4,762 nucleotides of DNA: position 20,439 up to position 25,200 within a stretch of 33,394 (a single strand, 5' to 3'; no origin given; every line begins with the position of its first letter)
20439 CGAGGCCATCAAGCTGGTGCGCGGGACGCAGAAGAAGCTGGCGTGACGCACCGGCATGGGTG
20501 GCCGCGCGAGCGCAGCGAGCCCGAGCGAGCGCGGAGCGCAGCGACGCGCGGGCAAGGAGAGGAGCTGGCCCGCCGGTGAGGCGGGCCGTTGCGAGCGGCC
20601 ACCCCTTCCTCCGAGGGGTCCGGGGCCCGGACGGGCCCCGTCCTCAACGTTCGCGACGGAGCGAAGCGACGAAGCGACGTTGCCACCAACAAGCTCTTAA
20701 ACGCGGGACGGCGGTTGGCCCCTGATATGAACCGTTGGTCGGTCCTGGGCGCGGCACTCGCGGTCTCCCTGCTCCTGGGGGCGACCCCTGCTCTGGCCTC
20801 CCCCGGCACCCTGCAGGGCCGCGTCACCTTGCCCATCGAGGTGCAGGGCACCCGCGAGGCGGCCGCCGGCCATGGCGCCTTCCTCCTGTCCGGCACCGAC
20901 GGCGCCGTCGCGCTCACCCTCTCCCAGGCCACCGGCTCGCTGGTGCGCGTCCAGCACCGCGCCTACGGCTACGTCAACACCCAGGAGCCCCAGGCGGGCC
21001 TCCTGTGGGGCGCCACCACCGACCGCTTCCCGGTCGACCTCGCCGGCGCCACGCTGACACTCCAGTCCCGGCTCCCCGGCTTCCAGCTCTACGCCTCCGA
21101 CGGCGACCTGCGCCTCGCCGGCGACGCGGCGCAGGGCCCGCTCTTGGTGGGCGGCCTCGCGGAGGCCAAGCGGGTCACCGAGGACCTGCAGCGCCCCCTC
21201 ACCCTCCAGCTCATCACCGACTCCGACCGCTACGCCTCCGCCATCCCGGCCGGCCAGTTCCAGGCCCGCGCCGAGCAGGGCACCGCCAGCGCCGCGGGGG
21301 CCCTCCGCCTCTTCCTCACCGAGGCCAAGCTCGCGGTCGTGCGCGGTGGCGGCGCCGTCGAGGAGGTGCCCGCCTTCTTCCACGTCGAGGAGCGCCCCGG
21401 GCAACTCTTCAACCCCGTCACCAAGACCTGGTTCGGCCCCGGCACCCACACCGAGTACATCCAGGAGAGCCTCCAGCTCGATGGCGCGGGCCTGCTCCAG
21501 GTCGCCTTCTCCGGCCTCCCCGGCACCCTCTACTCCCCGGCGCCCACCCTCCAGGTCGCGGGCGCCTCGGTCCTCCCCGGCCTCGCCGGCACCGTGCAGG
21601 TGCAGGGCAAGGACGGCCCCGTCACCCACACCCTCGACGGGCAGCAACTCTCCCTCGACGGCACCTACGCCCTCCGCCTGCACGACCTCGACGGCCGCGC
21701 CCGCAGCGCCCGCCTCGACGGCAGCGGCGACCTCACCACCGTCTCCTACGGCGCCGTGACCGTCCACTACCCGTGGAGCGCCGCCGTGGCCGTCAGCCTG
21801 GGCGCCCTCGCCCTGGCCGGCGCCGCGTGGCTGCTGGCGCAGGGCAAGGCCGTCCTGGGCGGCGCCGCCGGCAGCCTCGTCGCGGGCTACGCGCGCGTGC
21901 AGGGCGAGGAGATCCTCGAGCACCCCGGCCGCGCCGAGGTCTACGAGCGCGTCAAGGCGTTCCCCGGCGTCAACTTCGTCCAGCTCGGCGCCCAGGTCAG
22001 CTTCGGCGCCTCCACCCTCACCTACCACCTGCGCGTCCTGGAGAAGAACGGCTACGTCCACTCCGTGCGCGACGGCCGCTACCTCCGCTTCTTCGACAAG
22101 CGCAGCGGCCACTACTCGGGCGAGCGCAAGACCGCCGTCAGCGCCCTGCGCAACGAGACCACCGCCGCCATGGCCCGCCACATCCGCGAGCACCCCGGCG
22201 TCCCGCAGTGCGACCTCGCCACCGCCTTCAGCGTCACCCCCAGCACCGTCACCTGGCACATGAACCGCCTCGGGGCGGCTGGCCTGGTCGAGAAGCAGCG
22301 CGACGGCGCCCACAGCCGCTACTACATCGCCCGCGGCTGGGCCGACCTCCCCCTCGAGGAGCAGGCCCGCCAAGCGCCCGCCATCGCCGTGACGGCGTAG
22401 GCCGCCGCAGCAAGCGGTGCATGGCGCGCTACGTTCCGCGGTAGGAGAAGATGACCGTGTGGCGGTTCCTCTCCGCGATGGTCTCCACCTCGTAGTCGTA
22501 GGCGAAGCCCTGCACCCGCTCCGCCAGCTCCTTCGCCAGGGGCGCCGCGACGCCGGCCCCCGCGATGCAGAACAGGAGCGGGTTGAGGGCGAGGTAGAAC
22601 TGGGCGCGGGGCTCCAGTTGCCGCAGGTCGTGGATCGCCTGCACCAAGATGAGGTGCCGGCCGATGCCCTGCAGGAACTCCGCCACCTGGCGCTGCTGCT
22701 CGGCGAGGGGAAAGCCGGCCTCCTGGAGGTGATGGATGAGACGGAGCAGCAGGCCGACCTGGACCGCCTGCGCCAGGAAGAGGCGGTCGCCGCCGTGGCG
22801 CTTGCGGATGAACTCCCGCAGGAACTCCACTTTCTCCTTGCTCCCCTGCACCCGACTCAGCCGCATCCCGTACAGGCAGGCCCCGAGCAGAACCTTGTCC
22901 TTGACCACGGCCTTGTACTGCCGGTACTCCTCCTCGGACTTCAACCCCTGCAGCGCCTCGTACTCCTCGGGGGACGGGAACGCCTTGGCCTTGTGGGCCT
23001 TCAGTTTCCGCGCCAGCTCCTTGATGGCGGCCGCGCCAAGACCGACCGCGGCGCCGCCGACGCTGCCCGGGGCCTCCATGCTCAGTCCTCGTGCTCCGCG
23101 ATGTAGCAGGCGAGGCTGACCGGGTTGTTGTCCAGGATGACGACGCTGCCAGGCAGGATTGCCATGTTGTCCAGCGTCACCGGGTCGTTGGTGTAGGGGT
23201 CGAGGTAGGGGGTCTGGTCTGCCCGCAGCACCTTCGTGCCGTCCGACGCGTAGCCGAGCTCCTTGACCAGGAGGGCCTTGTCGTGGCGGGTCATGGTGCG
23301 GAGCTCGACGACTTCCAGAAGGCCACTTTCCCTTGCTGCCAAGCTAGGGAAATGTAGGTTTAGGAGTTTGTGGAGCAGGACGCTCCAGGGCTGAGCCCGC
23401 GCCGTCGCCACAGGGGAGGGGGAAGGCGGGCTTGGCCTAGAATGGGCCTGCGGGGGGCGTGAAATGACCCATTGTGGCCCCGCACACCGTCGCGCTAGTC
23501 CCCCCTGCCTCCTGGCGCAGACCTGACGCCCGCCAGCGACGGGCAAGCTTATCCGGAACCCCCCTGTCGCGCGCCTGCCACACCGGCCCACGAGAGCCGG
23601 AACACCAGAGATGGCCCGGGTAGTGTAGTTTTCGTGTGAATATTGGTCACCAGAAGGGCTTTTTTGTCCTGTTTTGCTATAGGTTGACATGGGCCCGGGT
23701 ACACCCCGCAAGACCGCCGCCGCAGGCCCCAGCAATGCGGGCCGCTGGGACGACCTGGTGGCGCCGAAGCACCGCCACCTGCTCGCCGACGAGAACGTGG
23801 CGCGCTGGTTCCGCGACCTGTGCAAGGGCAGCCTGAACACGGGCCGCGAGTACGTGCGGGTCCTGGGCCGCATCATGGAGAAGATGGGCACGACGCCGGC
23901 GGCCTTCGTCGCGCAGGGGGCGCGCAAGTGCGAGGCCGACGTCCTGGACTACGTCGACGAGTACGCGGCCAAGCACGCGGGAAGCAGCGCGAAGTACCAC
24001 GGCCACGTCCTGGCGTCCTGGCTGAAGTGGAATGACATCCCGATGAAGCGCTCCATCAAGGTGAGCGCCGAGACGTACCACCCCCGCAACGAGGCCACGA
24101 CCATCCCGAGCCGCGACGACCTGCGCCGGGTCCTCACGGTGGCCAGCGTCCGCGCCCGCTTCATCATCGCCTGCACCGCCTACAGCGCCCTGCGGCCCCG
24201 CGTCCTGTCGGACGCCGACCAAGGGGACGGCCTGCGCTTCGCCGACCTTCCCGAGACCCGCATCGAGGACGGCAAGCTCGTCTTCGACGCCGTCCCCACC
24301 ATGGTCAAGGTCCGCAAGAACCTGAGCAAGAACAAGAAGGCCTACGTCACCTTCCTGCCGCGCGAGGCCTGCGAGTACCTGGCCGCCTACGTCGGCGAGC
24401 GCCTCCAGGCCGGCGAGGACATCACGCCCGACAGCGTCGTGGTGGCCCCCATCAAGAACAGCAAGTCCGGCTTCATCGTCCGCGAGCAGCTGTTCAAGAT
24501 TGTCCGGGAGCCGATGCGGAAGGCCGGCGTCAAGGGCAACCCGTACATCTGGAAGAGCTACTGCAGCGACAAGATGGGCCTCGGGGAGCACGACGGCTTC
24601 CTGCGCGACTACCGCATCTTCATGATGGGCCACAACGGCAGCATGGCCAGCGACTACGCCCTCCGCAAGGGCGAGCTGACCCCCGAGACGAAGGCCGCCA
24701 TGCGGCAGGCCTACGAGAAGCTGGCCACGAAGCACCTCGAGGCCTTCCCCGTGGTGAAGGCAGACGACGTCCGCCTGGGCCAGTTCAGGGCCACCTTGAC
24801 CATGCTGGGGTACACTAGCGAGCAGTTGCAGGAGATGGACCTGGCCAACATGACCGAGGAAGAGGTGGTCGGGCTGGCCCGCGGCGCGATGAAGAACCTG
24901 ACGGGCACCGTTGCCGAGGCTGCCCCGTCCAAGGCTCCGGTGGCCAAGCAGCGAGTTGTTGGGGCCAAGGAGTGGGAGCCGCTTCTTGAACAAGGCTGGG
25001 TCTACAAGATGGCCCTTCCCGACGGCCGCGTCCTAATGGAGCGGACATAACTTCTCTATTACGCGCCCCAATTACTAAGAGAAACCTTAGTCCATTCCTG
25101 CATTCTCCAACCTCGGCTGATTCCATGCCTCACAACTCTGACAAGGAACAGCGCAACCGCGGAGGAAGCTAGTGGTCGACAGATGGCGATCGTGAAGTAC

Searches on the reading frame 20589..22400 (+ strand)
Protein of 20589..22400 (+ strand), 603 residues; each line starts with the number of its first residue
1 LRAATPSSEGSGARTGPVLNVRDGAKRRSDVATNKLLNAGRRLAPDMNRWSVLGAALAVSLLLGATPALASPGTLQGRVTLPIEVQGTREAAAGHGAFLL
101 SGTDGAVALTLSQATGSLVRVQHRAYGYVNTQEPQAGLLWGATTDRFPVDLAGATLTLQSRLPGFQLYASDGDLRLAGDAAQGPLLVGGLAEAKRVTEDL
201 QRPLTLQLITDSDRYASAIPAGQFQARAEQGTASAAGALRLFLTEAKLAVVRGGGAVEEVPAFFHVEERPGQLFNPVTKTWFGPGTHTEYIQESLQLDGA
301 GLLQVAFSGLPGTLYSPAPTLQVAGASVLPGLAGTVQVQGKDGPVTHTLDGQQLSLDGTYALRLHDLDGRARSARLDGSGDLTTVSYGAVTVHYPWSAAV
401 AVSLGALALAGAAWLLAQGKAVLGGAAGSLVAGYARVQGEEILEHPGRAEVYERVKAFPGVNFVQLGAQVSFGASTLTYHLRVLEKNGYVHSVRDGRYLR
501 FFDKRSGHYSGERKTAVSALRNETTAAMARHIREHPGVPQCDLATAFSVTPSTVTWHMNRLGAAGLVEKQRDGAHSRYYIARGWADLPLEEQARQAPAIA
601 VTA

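Call 10: search_protein_families(library=pfam, proteins=[window:20589-22400:+], max_evalue=0.01)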
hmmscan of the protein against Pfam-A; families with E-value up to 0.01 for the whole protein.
window:20589-22400:+ (603 aa): 9 families
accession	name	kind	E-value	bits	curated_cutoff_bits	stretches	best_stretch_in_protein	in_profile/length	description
PF24266.1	HTH_HVO_0163_N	-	1.2e-13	51.3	31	2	448-505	4-61/70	HVO_0163, N-terminal HTH domain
PF01047.28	MarR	-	2e-09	37.6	24.6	1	531-572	11-52/59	MarR family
PF13412.12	HTH_24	-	2.4e-09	37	21.9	1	531-568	11-48/48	Winged helix-turn-helix DNA-binding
PF12802.13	MarR_2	-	2.5e-08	34.4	27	1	530-577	12-60/61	MarR family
PF01022.26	HTH_5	-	6.2e-08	32.8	22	1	541-569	19-47/47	Bacterial regulatory protein, arsR family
PF12840.13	HTH_20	-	8.1e-07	29.4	27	0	542-569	23-50/51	Helix-turn-helix domain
PF01325.25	Fe_dep_repress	-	0.00019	22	26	0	540-572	25-57/60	Iron dependent repressor, N-terminal DNA binding domain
PF03965.22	Penicillinase_R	-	0.0013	19.6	22.6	0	543-579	27-63/115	Penicillinase repressor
PF13545.12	HTH_Crp_2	-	0.0016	18.8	27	0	538-571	23-57/70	Crp-like helix-turn-helix domain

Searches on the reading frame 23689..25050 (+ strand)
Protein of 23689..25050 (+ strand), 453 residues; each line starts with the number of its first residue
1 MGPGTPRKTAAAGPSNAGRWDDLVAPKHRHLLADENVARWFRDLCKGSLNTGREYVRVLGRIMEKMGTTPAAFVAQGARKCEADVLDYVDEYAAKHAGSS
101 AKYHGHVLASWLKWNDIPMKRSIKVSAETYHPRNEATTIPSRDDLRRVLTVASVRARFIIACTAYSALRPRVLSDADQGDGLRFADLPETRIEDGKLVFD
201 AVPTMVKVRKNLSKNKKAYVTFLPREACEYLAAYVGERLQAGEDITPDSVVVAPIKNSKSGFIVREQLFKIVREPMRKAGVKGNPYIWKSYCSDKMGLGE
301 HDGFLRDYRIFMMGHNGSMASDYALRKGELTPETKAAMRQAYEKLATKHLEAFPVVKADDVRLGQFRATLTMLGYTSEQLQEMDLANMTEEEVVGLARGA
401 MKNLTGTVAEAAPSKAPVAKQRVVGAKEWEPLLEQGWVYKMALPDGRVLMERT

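Call 10: search_protein_families(library=pfam, proteins=[window:23689-25050:+], max_evalue=0.01)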
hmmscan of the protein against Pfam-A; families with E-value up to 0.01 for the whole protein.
window:23689-25050:+ (453 aa): 0 families

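Call 39: search_protein_families(library=phrogs, proteins=[window:23689-25050:+], max_evalue=0.01)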
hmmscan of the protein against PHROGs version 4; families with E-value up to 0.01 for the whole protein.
window:23689-25050:+ (453 aa): 0 families

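Call 40: search_solved_structures(query=window:23689-25050:+, max_evalue=1)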
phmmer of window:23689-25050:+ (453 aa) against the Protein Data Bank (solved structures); distinct sequences matched with E-value up to 1: 0.

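Call 61: search_protein_families(library=padloc, proteins=[window:23689-25050:+], max_evalue=0.001)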
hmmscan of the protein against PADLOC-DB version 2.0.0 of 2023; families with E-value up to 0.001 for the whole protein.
window:23689-25050:+ (453 aa): 0 families
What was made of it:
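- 23689..25050 (+): Context: 453-aa recombinase-like gene at the island's left end (function unverified). No hit in Pfam, PHROGs, PADLOC or PDB (calls 10, 39, 40, 61).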

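Call 74: search_dna_similar(query=window:23689-25047:+, collection=plasmids, mode=protein, max_rows=10, max_evalue=0.001)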
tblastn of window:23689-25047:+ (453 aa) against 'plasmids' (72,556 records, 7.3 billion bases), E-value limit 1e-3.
No match.

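Call 75: find_homologous_proteins(query=window:23689-25047:+, max_evalue=0.001)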
Query window:23689-25047:+ (453 aa): 6 proteins with E <= 0.001 among 8000 candidates.
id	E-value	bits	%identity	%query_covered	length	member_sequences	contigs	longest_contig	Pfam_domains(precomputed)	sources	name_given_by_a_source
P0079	0.0e+0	1030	100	100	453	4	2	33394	-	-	-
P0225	1.4e-256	870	83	100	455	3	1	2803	-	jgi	jgi:hypothetical protein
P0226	5.8e-147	508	53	99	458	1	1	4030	-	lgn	-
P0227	4.9e-132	459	49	100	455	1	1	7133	-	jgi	jgi:hypothetical protein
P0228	1.3e-116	408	47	98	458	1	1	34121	-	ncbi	ncbi:MAG: hypothetical protein ACYDBQ_06185 [Thermoplasmatota archaeon]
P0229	1.1e-77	280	37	95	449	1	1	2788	-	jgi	jgi:hypothetical protein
